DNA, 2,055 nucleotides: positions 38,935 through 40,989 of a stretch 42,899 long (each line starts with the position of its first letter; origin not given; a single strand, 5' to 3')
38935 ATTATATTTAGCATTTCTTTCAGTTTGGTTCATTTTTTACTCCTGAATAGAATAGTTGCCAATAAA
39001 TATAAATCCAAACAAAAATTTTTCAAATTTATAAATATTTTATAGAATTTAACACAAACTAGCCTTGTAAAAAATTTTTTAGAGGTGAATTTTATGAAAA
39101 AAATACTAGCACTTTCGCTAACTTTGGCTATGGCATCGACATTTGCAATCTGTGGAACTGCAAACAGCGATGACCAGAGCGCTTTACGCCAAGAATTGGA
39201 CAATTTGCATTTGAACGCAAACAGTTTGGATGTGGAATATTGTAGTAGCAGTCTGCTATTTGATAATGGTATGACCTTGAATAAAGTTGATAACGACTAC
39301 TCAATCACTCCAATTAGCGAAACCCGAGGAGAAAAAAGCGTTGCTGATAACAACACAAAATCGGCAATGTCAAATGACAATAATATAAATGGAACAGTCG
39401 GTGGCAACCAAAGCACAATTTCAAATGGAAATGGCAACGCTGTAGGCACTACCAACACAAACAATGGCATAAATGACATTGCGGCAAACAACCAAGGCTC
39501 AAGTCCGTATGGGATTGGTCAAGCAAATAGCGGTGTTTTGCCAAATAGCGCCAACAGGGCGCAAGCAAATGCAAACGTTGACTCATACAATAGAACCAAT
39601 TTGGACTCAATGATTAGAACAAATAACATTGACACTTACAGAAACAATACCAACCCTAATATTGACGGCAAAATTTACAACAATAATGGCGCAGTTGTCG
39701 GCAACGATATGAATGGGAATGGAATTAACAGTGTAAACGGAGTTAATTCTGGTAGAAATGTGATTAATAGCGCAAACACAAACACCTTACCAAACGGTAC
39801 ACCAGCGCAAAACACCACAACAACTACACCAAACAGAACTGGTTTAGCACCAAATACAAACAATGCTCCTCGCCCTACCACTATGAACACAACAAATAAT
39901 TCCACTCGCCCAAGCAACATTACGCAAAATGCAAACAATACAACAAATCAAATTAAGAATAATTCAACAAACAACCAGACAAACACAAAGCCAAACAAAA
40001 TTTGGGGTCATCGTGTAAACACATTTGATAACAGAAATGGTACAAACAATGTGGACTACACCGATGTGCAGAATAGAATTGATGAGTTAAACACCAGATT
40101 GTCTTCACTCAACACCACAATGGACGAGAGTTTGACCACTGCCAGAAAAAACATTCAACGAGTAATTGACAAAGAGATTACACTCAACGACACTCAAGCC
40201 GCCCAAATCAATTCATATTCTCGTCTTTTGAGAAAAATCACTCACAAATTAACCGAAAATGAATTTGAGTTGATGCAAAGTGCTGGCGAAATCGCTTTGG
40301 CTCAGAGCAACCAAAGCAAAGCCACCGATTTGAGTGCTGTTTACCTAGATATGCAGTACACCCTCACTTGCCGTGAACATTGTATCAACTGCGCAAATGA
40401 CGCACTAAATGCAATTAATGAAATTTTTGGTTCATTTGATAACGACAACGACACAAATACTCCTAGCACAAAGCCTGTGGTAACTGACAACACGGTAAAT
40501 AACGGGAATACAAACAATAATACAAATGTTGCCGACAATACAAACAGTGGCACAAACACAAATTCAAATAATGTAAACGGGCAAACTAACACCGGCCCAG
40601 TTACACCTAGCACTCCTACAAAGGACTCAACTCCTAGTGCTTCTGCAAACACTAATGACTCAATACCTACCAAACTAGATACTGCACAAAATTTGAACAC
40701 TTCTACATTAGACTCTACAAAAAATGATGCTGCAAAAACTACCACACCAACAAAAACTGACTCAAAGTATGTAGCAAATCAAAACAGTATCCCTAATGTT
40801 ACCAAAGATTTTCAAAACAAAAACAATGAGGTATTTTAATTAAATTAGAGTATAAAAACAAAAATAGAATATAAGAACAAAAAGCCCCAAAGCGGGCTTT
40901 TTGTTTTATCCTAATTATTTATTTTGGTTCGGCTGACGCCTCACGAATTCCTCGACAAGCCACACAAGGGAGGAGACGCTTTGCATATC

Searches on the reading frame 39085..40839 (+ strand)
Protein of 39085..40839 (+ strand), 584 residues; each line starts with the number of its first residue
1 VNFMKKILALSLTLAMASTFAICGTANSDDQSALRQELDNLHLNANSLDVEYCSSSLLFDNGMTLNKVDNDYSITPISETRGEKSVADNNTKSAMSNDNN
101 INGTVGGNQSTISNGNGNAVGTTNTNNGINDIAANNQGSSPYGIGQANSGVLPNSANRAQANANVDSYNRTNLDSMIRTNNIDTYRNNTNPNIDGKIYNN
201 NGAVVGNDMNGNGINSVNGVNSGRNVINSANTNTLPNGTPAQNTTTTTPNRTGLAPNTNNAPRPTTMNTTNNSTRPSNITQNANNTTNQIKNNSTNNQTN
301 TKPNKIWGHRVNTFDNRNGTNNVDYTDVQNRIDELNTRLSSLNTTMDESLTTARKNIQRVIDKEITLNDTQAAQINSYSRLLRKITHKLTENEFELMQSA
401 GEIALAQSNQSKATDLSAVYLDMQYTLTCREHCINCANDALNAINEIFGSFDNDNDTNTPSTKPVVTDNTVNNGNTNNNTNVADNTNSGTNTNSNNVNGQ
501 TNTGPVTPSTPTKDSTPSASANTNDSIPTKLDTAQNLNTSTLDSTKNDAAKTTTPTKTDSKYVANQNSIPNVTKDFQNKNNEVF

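Call 13: search_protein_families(library=pfam, proteins=[window:39085-40839:+], max_evalue=0.01)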
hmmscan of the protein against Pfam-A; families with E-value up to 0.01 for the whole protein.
window:39085-40839:+ (584 aa): 1 family
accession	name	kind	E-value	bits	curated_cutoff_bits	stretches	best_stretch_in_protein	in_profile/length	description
PF17279.8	DUF5344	-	0.0051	17.7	27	0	322-385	5-66/87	Family of unknown function (DUF5344)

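Call 14: search_protein_families(library=phrogs, proteins=[window:39085-40839:+], max_evalue=0.001)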
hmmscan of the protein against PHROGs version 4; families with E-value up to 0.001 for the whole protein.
window:39085-40839:+ (584 aa): 0 families

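Call 52: find_homologous_proteins(query=window:39094-40839:+, max_evalue=1e-20)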
Query window:39094-40839:+ (581 aa): 10 proteins with E <= 1e-20 among 8000 candidates.
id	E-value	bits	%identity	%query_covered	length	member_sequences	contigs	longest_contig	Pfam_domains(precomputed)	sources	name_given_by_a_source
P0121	2.1e-134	468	58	77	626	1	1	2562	-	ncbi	-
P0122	3.8e-100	354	52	38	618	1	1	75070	-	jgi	-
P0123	4.6e-95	338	69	22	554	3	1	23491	-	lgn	-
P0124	6.6e-61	225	43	24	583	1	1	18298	-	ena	-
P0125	2.4e-52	197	41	25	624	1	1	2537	-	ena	-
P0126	2.0e-51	194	37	34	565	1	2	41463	-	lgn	-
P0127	5.6e-48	182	40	26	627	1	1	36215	-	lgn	-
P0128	1.0e-47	181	40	34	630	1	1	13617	-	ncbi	-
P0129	4.7e-41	160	35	81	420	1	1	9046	-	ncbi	-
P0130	7.0e-36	142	43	22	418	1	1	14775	-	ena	-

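Call 53: find_encoding_contigs(protein=P0123, flank=6000, max_places=3)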
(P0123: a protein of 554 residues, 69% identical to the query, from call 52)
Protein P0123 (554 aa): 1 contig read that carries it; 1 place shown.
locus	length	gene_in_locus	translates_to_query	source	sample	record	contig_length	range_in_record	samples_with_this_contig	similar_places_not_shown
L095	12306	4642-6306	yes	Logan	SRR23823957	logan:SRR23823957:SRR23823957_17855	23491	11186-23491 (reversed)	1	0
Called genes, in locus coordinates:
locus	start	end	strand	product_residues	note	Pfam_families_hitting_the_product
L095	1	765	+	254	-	?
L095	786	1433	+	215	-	-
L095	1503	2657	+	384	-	PF00768:Peptidase_S11, PF13354:Beta-lactamase2, PF07943:PBP5_C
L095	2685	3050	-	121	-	PF03862:SpoVAC_SpoVAEB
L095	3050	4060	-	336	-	PF07451:SpoVAD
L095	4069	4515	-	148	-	PF03862:SpoVAC_SpoVAEB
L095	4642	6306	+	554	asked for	-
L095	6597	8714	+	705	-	PF18998:Flg_new_2 (faint), PF09479:Flg_new (weak)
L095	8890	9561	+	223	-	PF09560:Spore_YunB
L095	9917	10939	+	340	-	PF02912:Phe_tRNA-synt_N, PF01409:tRNA-synt_2d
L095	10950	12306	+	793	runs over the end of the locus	PF01588:tRNA_bind, PF03483:B3_4, PF03484:B5, PF17759:tRNA_synthFbeta, PF03147:FDX-ACB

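Call 54: find_encoding_contigs(protein=P0122, flank=6000, max_places=3)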
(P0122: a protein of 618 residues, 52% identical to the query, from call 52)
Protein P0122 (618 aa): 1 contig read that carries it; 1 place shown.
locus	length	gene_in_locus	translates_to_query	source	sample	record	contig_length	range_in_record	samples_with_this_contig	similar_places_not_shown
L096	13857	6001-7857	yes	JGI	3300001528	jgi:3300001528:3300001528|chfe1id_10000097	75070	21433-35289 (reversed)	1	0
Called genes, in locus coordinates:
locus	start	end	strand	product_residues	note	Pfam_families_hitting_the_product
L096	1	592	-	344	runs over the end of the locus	PF02355:SecD_SecF_C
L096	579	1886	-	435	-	PF21760:SecD_1st, PF22599:SecDF_P1_head, PF02355:SecD_SecF_C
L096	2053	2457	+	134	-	PF12670:DUF3792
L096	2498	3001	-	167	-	PF02699:YajC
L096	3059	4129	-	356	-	PF05496:RuvB_N, PF20720:nSTAND3 (faint), PF00004:AAA, PF07728:AAA_5 (weak), PF13173:AAA_14 (faint), PF17864:AAA_lid_4, PF05491:WHD_RuvB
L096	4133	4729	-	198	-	PF01330:RuvA_N, PF14520:HHH_5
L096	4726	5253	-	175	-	PF02075:RuvC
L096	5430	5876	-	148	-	PF03862:SpoVAC_SpoVAEB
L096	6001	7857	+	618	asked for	-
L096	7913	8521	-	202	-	PF02915:Rubrerythrin, PF21349:RUBY_RBDX (weak)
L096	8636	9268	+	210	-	PF01741:MscL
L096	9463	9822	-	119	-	PF05239:PRC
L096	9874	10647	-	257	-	PF04542:Sigma70_r2, PF04539:Sigma70_r3, PF08281:Sigma70_r4_2 (weak), PF04545:Sigma70_r4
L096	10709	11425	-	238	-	PF04542:Sigma70_r2, PF04545:Sigma70_r4, PF01381:HTH_3 (weak)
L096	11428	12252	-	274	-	PF03419:Peptidase_U4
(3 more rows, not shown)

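Call 59: find_encoding_contigs(protein=window:39094-40839:+, flank=4000, max_places=10)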
Protein window:39094-40839:+ (581 aa): 3 contigs read that carry it; 2 places shown.
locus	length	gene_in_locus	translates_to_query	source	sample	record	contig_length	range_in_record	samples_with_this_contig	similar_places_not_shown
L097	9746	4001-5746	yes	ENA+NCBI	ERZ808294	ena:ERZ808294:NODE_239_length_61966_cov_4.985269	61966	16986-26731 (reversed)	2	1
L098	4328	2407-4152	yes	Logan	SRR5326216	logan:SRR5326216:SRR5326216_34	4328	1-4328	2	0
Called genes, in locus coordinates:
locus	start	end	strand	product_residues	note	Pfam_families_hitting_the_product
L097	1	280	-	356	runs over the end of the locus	PF05496:RuvB_N, PF00004:AAA, PF07728:AAA_5 (weak), PF13173:AAA_14 (faint), PF17864:AAA_lid_4, PF05491:WHD_RuvB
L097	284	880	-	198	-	PF01330:RuvA_N, PF14520:HHH_5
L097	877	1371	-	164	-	PF02075:RuvC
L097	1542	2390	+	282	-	PF00005:ABC_tran, PF13304:AAA_21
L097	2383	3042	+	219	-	PF13346:ABC2_membrane_5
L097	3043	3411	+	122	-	PF08784:RPA_C (weak), PF00392:GntR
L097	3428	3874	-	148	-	PF03862:SpoVAC_SpoVAEB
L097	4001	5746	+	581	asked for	-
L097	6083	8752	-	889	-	PF09479:Flg_new, PF18998:Flg_new_2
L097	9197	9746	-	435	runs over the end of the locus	PF01743:PolyA_pol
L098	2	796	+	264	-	?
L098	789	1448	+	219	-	PF13346:ABC2_membrane_5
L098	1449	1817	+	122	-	PF08784:RPA_C (weak), PF00392:GntR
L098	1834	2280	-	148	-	PF03862:SpoVAC_SpoVAEB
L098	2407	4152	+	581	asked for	-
